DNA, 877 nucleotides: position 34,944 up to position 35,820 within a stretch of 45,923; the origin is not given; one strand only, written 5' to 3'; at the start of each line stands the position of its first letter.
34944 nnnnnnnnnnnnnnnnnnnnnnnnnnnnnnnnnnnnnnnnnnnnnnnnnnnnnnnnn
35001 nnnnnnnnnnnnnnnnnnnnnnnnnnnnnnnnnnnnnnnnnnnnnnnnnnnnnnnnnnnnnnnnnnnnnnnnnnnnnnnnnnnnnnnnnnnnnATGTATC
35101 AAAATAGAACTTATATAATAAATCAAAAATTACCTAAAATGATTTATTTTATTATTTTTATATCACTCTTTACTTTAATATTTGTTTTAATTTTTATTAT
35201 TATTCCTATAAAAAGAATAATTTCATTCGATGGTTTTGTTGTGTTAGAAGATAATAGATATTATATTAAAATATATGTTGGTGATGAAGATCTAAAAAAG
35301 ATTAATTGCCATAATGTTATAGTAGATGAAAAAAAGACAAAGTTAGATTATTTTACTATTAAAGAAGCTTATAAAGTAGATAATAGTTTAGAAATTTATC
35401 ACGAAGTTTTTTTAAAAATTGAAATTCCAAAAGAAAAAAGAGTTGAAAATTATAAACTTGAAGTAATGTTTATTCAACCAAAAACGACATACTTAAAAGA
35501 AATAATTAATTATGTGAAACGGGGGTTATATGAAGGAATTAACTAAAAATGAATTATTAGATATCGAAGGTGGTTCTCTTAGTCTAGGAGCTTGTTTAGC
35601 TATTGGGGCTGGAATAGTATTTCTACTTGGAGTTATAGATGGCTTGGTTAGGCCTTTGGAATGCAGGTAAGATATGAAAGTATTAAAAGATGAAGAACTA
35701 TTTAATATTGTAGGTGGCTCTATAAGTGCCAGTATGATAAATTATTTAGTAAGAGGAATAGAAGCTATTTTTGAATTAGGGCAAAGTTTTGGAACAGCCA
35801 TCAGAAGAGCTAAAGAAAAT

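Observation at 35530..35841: Two unannotated double-glycine-leader peptide genes directly behind the C39-ABC exporter (candidate two-peptide bacteriocin)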

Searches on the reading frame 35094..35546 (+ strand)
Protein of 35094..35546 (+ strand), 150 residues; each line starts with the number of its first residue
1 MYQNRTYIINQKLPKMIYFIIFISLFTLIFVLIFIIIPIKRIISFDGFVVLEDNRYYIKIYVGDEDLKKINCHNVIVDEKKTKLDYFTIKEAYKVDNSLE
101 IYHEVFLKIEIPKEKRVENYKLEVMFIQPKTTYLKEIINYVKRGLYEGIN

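Call 3: search_protein_families(library=pfam, proteins=[window:35094-35546:+], max_evalue=1)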
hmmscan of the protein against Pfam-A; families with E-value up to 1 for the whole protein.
window:35094-35546:+ (150 aa): 2 families
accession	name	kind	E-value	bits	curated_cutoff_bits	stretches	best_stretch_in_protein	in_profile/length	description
PF09765.14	FANCL_d1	-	0.003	18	23.8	1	43-72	19-51/89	FANCL UBC-like domain 1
PF17326.7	DUF5365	-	0.0096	16.8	26.3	1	60-121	29-87/116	Family of unknown function (DUF5365)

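Call 4: search_protein_families(library=ncbifam, proteins=[window:35094-35546:+], max_evalue=1)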
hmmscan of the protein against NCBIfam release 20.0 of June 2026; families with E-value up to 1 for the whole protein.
window:35094-35546:+ (150 aa): 0 families

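Call 21: find_homologous_proteins(query=window:35094-35546:+, max_evalue=0.01)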
Query window:35094-35546:+ (150 aa): 21 proteins with E <= 0.01 among 261 candidates.
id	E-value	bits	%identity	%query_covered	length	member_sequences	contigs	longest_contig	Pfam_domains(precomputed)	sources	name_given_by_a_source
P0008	3.6e-88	311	100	100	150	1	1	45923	-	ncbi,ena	-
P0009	4.5e-88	311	99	100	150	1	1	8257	-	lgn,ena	-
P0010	8.6e-88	310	98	100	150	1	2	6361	-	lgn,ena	-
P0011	1.0e-87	310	99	100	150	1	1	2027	-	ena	-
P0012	3.6e-87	308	97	100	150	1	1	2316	-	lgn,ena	-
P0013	6.1e-87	307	99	100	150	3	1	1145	-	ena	-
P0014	8.0e-86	304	97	100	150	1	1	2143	-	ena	-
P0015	8.3e-86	303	97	100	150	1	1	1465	-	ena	-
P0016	1.0e-84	300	97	100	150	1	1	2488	-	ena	-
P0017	1.1e-83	297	95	100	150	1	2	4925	-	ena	-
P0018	1.3e-83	296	95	100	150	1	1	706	-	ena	-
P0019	4.2e-83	295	95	100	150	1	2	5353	-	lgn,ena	-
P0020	5.4e-83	294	94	100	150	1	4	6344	-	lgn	-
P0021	1.1e-82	293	95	100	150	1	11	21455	-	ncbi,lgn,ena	-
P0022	1.5e-82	293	95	100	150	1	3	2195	-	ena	-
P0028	1.3e-51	193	60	100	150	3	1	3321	-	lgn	-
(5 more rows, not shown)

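Call 22: find_encoding_contigs(protein=P0028, flank=5000, max_places=4)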
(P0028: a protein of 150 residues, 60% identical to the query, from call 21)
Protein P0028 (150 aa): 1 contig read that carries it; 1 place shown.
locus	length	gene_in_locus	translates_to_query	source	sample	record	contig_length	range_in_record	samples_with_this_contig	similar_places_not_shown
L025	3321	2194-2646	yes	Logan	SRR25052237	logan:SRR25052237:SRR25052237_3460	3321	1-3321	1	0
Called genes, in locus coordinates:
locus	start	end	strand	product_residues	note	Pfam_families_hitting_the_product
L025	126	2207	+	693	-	PF03412:Peptidase_C39, PF13529:Peptidase_C39_2 (weak), PF00664:ABC_membrane, PF00005:ABC_tran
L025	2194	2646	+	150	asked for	-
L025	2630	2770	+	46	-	-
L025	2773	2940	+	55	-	-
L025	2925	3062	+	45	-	-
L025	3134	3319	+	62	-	?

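Call 71: predict_structure(alignment_id=A3)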
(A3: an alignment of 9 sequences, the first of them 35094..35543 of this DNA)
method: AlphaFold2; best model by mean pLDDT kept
length: 150 residues; sequences in the alignment: 9
mean_pLDDT: 69.0   pTM: 0.52
mean pLDDT of the five models: 69.0, 51.8, 47.3, 45.1, 39.6
residues with pLDDT >= 90: 0; 70-90: 74; 50-70: 63; < 50: 13
segments of 3 or more residues with pLDDT < 50: 1-10, 148-150
pLDDT, mean of each block of 10 residues (from residue 1): 42 71 85 66 81 86 74 65 66 57 80 83 74 56 50
secondary structure, 60 per line:
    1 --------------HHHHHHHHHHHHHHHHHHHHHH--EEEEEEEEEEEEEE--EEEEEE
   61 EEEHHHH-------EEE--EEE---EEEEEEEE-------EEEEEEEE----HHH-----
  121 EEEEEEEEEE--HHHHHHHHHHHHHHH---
elements in order: H15-36 E39-52 E55-63 H64-67 E75-77 E80-82 E86-93 E101-108 E121-130 H133-147

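Call 73: fold_search(model_id=the predicted structure, library=pdb)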
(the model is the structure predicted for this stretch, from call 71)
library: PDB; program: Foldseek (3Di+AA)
matches with E <= 10: 897; with E <= 0.001: 0
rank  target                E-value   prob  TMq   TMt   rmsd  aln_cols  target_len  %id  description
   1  9oaw_A                1.1e-01  0.38  0.20  0.06  10.3        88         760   10  TNA polymerase, 10-92, binary complex (released 2025-12-10)
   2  8ftm_A                1.1e-01  0.89  0.33  0.09   5.2       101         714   13  Setx-ssRNA-ADP-SO4 complex (released 2023-10-25)
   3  8ftm_B                1.3e-01  0.93  0.34  0.09   4.3       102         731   11  Setx-ssRNA-ADP-SO4 complex (released 2023-10-25)
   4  8fth                  1.3e-01  0.87  0.33  0.06   4.9       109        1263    7  Chaetomium thermophilum SETX - NPPC internal deletion (released 2023-10-25)
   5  9oau_A                1.4e-01  0.41  0.21  0.06  12.4        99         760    8  TNA polymerase, 7-47, binary complex (released 2025-12-10)
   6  9oat_A                1.9e-01  0.38  0.21  0.06  11.7        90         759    8  TNA polymerase, 5-270, binary complex (released 2025-12-10)
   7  7omg_A                1.9e-01  0.35  0.20  0.06  11.9        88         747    8  Crystal structure of KOD DNA Polymerase in a ternary complex with an Uracil containing template (released 2021-10-13)
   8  1d5a                  1.9e-01  0.25  0.19  0.06  12.1        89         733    9  CRYSTAL STRUCTURE OF AN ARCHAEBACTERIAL DNA POLYMERASE D.TOK. DEPOSITION OF SECOND NATIVE STRUCTURE AT 2.4 ANGSTROM (released 2000-03-24)
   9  9mu3_D                1.9e-01  0.23  0.19  0.21  10.8       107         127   12  SaPI1 neck structure (released 2025-05-07)
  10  9oay_A                2.0e-01  0.38  0.21  0.06  11.7        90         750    8  TNA polymerase, 8-64, ternary complex (released 2025-12-10)
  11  1n06_A                2.1e-01  0.47  0.27  0.27  11.8       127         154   12  Crystal Structure of Schizosaccharomyces pombe Riboflavin Kinase Reveals a Novel ATP and Riboflavin Binding Fold (released 2003-02-25)
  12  6ric_A                2.2e-01  0.15  0.21  0.04  18.8       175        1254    9  Structure of the core Vaccinia Virus DNA-dependent RNA polymerase complex (released 2019-12-18)
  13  4ac9_C                2.3e-01  0.77  0.33  0.13   5.2        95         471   15  CRYSTAL STRUCTURE OF TRANSLATION ELONGATION FACTOR SELB FROM METHANOCOCCUS MARIPALUDIS IN COMPLEX WITH GDP (released 2012-08-22)
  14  9oav_A                2.3e-01  0.33  0.21  0.06  12.3        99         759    8  TNA polymerase, 8-64, binary complex (released 2025-12-10)
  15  9qdq_A                2.4e-01  0.60  0.30  0.08   6.2        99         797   12  Cryo-EM structure of Upf1-Nmd4-Ebs1 in complex with RNA (released 2025-10-22)
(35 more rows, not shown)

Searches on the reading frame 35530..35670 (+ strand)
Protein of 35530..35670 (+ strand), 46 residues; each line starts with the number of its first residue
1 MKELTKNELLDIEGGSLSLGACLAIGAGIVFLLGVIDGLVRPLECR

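Call 3: search_protein_families(library=pfam, proteins=[window:35530-35670:+], max_evalue=1)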
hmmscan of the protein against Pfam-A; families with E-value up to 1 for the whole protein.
window:35530-35670:+ (46 aa): 2 families
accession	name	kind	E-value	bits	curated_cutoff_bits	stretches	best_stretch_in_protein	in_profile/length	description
PF10439.15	Bacteriocin_IIc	-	0.01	16.3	27.1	1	1-29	4-40/59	Bacteriocin class II with double-glycine leader peptide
PF03047.20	ComC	-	0.24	11.7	20.4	1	2-19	11-28/31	COMC family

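Call 4: search_protein_families(library=ncbifam, proteins=[window:35530-35670:+], max_evalue=1)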
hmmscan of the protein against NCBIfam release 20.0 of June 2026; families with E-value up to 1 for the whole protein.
window:35530-35670:+ (46 aa): 2 families
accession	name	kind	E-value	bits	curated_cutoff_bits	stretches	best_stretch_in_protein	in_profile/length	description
TIGR03949.1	bact_IIb_cerein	subfamily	2.4e-05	24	21.5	1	2-36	2-42/45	class IIb bacteriocin, lactobin A/cerein 7B family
NF038034.1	lactGbeta_entB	subfamily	0.084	13.1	37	1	4-36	1-33/38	lactococcin G-beta/enterocin 1071B family bacteriocin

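Call 8: find_encoding_contigs(protein=window:35530-35670:+, flank=6000, max_places=8)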
Protein window:35530-35670:+ (46 aa): 10 contigs read that carry it; 8 places shown.
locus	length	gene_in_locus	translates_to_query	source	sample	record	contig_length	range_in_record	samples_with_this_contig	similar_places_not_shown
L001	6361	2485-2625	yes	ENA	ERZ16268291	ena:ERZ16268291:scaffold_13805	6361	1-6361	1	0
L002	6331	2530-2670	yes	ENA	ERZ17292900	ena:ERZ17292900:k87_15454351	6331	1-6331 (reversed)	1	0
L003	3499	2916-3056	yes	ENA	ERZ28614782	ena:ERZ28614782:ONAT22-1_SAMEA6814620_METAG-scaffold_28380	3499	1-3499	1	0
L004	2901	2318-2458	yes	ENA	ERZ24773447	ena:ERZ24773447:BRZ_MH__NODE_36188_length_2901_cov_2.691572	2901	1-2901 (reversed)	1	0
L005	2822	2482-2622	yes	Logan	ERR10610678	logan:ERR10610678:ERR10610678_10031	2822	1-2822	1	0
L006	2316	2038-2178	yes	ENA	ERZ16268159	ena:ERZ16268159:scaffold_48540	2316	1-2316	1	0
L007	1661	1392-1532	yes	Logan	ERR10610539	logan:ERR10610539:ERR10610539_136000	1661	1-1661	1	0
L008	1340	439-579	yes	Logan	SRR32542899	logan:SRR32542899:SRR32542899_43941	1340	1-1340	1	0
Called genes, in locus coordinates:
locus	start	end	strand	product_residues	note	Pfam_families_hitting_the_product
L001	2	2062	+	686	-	?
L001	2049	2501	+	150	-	-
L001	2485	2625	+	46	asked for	-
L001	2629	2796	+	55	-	-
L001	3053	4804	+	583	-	PF00664:ABC_membrane, PF02463:SMC_N, PF03215:Rad17 (weak), PF00005:ABC_tran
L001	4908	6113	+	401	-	PF00817:IMS, PF11798:IMS_HHH, PF11799:IMS_C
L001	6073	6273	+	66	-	-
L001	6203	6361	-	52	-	?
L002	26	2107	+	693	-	PF03412:Peptidase_C39, PF09778:Guanylate_cyc_2 (faint), PF13529:Peptidase_C39_2, PF00664:ABC_membrane, PF00005:ABC_tran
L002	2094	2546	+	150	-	-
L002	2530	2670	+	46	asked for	-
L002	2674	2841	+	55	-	-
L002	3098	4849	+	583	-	PF00664:ABC_membrane, PF02463:SMC_N, PF03215:Rad17 (weak), PF00005:ABC_tran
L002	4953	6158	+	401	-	PF00817:IMS, PF11798:IMS_HHH, PF11799:IMS_C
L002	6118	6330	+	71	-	?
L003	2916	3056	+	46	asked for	-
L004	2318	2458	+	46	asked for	-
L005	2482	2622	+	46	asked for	-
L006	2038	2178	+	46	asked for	-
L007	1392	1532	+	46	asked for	-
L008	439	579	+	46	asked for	-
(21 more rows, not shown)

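Call 16: find_homologous_proteins(query=window:35530-35670:+, max_evalue=0.1)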
Query window:35530-35670:+ (46 aa): 2 proteins with E <= 0.1 among 2 candidates.
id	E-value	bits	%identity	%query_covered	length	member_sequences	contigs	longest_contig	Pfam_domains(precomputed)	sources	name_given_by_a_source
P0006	6.4e-17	77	85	100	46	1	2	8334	-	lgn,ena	-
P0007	4.6e-16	74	93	96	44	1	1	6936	-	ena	-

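Call 54: search_protein_families(library=ncbifam, alignment_id=A6, max_evalue=0.01)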
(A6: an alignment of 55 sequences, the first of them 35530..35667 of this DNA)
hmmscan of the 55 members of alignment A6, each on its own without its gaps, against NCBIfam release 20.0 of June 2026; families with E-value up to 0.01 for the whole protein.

A. member 1, window:35530-35667:+ (46 aa): 1 family
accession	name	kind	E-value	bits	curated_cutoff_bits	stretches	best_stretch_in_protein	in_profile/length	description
TIGR03949.1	bact_IIb_cerein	subfamily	2.4e-05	24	21.5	1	2-36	2-42/45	class IIb bacteriocin, lactobin A/cerein 7B family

B. families by the number of members that match (of 55 scanned): 7 families
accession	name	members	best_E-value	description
TIGR03949.1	bact_IIb_cerein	40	2.6e-08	class IIb bacteriocin, lactobin A/cerein 7B family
NF038034.1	lactGbeta_entB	25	3.5e-07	lactococcin G-beta/enterocin 1071B family bacteriocin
TIGR01847.1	bacteriocin_sig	11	0.00098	bacteriocin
NF038035.1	lactGalph_entA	3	0.0004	lactococcin G-alpha/enterocin 1071A family bacteriocin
NF047798.1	leader_Chryseo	1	0.0015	bacteriocin-like protein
NF045747.1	MPN313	1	0.003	MPN313 family protein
NF038392.1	div_DrpB_YedR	1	0.0087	cell division protein DrpB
